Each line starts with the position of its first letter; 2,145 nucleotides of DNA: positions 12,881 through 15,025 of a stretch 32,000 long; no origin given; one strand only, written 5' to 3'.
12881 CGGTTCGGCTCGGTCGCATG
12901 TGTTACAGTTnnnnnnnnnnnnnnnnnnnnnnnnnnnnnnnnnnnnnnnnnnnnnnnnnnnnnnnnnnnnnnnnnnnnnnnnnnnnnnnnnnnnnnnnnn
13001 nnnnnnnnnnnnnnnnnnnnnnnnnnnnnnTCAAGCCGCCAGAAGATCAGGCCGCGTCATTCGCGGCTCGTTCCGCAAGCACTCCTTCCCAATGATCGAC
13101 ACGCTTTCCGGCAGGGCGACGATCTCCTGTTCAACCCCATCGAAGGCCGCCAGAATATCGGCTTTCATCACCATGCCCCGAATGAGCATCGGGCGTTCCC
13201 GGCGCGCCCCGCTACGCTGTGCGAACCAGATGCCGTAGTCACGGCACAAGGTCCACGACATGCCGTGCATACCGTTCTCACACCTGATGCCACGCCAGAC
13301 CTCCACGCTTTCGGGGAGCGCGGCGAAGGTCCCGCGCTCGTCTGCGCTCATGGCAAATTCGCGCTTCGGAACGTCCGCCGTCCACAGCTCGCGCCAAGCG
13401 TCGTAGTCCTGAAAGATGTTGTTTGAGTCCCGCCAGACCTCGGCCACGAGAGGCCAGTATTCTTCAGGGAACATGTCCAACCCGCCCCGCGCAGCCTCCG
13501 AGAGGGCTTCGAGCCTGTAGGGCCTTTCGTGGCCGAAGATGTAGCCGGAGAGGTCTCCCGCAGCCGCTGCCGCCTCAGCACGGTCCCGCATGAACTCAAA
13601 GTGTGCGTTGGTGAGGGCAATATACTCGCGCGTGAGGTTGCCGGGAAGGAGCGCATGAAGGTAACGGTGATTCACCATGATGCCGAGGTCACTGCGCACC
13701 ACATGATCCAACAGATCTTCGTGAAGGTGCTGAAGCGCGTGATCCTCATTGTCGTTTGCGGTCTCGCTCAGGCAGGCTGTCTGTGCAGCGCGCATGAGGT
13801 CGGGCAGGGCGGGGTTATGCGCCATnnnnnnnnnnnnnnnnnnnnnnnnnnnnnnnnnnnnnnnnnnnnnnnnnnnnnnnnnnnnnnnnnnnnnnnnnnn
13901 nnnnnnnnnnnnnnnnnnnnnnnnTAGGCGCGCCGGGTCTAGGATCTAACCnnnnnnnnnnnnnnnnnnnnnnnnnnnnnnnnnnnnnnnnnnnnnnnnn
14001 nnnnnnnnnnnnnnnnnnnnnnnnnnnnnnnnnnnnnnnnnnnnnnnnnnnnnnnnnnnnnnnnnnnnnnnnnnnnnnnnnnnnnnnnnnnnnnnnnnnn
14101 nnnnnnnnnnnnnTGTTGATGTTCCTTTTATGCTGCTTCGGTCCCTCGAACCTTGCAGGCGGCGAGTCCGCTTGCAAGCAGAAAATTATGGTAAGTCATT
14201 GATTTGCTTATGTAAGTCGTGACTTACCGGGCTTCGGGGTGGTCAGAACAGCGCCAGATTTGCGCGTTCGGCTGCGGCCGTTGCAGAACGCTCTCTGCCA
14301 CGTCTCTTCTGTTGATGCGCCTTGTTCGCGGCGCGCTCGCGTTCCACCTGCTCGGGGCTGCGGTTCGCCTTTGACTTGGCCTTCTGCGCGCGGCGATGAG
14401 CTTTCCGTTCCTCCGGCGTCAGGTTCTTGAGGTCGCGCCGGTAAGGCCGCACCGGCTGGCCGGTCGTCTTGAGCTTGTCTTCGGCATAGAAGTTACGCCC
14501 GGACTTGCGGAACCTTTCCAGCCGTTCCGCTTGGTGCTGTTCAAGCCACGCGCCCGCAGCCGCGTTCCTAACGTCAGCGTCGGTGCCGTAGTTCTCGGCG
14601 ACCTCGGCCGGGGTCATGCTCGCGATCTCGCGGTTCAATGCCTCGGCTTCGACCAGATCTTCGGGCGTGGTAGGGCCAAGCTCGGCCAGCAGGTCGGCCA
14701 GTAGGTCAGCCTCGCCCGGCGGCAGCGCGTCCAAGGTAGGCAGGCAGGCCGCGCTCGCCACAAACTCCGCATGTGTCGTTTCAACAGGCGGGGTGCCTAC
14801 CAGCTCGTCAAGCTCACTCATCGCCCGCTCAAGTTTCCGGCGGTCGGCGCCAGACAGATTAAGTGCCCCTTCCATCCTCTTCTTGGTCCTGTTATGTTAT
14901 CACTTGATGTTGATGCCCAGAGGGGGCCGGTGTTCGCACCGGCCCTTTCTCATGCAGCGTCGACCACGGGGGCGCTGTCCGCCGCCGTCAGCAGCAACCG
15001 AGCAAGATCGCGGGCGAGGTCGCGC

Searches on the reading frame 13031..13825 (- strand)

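Call 9: search_protein_families(library=pfam, proteins=[window:13031-13825:-], max_evalue=0.01)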
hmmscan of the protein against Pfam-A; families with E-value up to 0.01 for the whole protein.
window:13031-13825:- (264 aa): 0 families

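Call 10: search_protein_families(library=phrogs, proteins=[window:13031-13825:-], max_evalue=0.001)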
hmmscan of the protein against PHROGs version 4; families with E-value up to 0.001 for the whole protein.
window:13031-13825:- (264 aa): 2 families
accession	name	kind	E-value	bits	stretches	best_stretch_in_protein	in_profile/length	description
phrog_4776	-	unknown function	3.7e-46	158.8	1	31-243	21-230/237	-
phrog_25265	-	unknown function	4.5e-11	44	1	121-238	34-147/151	-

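Call 36: search_protein_families(library=pfam, proteins=[window:13031-13825:-], max_evalue=10)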
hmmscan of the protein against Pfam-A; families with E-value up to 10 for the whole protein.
window:13031-13825:- (264 aa): 0 families

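Call 78: search_protein_families(library=ncbifam, proteins=[window:13031-13825:-], max_evalue=0.01)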
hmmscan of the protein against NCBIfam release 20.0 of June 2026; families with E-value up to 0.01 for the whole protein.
window:13031-13825:- (264 aa): 0 families

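Call 103: search_protein_families(library=padloc, proteins=[window:13031-13825:-], max_evalue=0.01)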
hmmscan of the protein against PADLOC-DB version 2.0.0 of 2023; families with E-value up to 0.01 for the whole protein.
window:13031-13825:- (264 aa): 0 families

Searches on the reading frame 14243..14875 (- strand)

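Call 9: search_protein_families(library=pfam, proteins=[window:14243-14875:-], max_evalue=0.01)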
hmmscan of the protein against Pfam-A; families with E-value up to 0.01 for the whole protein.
window:14243-14875:- (210 aa): 0 families

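Call 10: search_protein_families(library=phrogs, proteins=[window:14243-14875:-], max_evalue=0.001)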
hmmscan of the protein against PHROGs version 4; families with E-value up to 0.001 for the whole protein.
window:14243-14875:- (210 aa): 0 families

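Call 36: search_protein_families(library=pfam, proteins=[window:14243-14875:-], max_evalue=10)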
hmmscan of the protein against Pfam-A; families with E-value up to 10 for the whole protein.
window:14243-14875:- (210 aa): 2 families
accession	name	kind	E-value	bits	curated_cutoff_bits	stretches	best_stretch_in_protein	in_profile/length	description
PF25568.1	AAA_lid_At3g28540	-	0.14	12.5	27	1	85-101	32-48/75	At3g28540-like, AAA+ ATPase lid domain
PF04557.20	tRNA_synt_1c_R2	-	1.4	10.2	25.1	0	62-133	9-82/94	Glutaminyl-tRNA synthetase, non-specific RNA binding region part 2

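Call 78: search_protein_families(library=ncbifam, proteins=[window:14243-14875:-], max_evalue=0.01)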
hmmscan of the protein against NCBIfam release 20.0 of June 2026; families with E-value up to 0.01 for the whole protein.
window:14243-14875:- (210 aa): 0 families

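Call 103: search_protein_families(library=padloc, proteins=[window:14243-14875:-], max_evalue=0.01)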
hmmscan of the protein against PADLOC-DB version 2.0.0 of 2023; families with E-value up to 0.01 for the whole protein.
window:14243-14875:- (210 aa): 0 families
